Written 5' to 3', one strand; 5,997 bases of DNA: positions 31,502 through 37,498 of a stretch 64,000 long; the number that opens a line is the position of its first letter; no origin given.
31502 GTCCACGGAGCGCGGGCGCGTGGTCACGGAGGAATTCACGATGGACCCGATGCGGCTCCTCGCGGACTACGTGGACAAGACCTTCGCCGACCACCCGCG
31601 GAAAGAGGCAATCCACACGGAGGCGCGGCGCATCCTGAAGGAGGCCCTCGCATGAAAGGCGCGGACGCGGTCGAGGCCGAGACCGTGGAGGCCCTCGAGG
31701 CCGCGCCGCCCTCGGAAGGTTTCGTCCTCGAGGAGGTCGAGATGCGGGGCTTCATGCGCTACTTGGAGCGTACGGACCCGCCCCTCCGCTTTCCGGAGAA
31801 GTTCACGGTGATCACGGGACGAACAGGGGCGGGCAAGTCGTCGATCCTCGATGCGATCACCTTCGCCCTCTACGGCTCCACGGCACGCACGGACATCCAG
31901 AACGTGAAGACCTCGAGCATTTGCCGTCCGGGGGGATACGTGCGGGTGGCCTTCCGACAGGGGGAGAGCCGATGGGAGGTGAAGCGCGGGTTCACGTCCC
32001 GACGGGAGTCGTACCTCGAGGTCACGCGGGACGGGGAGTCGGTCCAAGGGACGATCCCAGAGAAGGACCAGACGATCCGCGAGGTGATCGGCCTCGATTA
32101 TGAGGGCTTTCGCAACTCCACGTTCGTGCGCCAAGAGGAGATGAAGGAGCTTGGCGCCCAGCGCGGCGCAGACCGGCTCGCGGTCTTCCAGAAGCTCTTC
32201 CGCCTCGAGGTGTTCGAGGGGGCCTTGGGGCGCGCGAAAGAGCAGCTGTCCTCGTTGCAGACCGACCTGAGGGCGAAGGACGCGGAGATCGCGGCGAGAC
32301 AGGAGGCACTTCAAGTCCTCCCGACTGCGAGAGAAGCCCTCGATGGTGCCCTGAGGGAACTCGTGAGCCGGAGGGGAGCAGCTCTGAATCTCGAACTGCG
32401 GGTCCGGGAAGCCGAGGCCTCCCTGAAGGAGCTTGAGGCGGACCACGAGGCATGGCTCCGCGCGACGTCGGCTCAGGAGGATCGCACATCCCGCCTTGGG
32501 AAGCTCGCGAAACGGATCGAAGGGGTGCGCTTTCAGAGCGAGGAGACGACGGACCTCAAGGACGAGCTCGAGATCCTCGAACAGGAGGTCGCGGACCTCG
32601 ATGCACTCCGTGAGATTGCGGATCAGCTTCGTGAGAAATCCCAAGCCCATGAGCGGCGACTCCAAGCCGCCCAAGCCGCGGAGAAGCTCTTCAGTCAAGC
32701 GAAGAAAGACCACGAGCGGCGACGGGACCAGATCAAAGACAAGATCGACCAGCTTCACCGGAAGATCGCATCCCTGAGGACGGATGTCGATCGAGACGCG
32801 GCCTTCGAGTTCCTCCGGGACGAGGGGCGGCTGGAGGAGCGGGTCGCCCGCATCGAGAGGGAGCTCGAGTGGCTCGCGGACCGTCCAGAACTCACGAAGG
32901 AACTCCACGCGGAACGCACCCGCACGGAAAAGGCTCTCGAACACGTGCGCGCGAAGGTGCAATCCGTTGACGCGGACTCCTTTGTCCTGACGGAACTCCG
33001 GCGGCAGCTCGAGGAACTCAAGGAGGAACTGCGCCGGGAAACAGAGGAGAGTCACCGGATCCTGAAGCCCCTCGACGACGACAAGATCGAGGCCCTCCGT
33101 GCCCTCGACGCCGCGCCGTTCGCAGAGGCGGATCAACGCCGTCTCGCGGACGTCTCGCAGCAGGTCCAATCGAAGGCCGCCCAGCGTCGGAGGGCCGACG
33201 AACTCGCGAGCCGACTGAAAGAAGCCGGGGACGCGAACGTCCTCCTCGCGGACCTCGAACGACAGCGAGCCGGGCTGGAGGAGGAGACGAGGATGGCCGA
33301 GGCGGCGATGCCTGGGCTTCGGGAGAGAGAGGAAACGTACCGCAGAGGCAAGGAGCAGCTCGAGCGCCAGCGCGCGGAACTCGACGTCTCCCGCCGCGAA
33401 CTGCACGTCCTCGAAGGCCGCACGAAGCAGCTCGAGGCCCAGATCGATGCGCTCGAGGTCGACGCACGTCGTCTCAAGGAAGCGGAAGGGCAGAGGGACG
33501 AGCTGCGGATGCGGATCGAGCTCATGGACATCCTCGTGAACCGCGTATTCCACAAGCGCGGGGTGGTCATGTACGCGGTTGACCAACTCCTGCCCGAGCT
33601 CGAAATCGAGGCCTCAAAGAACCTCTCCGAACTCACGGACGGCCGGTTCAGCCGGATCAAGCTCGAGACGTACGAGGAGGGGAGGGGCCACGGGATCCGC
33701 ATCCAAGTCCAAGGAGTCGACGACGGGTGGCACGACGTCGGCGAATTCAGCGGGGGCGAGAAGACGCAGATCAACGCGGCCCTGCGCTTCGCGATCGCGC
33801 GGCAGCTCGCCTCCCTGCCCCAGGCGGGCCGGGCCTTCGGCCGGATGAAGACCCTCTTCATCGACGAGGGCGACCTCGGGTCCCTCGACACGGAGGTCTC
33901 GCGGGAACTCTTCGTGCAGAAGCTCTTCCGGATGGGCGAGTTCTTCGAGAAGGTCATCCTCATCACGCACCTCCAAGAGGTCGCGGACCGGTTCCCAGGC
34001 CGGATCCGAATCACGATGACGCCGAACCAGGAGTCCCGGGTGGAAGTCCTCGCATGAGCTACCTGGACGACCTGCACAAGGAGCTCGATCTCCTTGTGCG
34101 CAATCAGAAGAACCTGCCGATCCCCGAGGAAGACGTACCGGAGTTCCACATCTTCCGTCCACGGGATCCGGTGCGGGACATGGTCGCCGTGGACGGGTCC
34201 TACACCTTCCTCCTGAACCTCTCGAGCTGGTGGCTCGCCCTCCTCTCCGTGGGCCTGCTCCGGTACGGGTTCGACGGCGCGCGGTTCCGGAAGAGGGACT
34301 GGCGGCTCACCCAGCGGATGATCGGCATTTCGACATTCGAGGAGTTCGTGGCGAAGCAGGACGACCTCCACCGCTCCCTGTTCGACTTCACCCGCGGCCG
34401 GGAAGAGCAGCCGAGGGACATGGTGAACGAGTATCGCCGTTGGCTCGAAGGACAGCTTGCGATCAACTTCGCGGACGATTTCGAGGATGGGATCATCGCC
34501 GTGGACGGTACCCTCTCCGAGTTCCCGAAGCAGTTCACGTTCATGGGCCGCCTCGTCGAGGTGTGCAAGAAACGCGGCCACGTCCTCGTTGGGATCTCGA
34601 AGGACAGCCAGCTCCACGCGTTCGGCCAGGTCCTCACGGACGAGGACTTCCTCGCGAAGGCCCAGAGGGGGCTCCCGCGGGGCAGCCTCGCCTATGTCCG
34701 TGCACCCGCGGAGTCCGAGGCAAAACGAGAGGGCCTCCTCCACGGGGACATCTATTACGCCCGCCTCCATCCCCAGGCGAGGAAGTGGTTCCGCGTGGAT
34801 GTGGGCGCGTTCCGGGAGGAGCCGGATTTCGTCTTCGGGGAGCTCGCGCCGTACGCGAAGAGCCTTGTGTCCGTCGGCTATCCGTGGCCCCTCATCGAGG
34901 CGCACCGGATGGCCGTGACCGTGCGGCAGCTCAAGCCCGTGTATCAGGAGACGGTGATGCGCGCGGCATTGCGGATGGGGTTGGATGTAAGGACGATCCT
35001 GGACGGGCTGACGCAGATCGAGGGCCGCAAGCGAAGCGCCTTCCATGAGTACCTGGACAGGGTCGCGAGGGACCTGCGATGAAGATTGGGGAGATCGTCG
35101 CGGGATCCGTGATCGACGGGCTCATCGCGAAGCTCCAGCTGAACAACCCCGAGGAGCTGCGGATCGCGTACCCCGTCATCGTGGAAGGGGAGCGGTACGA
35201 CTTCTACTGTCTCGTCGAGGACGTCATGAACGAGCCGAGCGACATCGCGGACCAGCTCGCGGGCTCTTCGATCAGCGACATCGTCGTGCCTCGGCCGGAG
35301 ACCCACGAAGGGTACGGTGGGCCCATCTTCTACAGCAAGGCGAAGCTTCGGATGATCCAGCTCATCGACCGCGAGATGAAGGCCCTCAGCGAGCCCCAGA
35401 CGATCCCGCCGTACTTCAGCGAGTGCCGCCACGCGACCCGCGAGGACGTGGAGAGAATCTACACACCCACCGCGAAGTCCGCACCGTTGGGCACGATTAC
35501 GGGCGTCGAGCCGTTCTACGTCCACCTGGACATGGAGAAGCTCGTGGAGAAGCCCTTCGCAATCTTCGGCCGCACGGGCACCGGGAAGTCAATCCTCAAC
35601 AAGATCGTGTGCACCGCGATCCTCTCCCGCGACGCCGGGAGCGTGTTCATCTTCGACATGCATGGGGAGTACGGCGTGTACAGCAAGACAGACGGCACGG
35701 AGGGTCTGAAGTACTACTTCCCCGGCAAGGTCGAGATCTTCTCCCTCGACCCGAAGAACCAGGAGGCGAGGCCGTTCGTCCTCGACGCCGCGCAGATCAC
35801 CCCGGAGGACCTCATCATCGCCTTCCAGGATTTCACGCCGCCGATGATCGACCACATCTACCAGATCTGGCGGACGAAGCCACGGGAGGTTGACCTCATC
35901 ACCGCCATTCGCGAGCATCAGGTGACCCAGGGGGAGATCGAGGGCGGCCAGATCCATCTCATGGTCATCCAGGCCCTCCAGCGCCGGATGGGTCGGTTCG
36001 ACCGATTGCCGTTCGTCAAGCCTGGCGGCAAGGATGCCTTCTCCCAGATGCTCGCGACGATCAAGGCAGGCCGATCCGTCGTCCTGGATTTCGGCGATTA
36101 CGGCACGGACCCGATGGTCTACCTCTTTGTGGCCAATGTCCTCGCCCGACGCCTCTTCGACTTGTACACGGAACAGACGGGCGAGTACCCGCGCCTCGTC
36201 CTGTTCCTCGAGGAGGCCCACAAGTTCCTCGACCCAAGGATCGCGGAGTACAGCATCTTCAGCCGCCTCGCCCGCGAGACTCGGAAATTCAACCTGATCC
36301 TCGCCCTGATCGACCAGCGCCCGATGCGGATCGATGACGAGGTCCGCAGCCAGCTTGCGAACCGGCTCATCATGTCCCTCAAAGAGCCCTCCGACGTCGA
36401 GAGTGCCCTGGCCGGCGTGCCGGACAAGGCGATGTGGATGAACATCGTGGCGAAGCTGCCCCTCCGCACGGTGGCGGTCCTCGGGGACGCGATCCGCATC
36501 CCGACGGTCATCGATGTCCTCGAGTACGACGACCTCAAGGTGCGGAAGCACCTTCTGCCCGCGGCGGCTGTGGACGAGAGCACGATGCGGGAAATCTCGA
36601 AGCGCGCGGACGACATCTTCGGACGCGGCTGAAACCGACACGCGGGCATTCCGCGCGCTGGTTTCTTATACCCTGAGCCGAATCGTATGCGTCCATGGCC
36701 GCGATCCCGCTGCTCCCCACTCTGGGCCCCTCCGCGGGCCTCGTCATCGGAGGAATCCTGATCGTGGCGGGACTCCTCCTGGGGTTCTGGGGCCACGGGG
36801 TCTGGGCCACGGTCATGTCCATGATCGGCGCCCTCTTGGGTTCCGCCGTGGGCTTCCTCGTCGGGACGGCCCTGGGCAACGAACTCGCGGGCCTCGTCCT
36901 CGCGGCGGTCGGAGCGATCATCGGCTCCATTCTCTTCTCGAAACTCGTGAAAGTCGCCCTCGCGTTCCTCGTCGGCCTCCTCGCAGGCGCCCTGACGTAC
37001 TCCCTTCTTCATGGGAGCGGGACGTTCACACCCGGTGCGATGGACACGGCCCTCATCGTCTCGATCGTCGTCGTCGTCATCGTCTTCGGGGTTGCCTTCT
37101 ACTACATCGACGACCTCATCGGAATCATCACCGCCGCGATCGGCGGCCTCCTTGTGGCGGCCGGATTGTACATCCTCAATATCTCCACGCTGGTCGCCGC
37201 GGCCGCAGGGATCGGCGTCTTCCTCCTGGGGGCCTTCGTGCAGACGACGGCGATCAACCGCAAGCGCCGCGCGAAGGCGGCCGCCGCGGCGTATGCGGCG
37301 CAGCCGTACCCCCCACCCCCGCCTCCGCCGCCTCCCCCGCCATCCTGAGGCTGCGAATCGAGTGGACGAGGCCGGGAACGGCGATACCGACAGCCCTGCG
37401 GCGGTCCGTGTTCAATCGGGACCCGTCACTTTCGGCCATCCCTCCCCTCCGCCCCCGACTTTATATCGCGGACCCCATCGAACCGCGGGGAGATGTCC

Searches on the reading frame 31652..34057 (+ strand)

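Call 82: search_protein_families(library=pfam, proteins=[window:31652-34057:+], max_evalue=0.00001)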
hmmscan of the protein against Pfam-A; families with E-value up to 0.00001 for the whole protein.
window:31652-34057:+ (801 aa): 3 families
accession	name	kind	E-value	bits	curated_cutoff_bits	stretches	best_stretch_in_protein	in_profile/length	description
PF13476.12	AAA_23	-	2.5e-21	77.7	27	1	29-221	2-194/201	AAA domain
PF02463.25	SMC_N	-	1.3e-11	44.8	40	1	26-717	2-155/220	RecF/RecN/SMC N terminal domain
PF13555.12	AAA_29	-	5.8e-07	29.6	27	1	47-77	19-50/61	P-loop containing region of AAA domain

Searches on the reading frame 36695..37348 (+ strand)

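Call 73: search_protein_families(library=pfam, proteins=[window:36695-37348:+], max_evalue=0.001)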
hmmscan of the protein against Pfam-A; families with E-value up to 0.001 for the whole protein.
window:36695-37348:+ (217 aa): 2 families
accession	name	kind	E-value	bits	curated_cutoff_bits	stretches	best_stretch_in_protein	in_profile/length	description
PF13886.12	TM7S3_TM198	-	0.00041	20.5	29.2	1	20-151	2-140/199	TM7S3/TM198-like domain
PF13488.11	Gly-zipper_Omp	-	0.00072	19.9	25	1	44-78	1-36/46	Glycine zipper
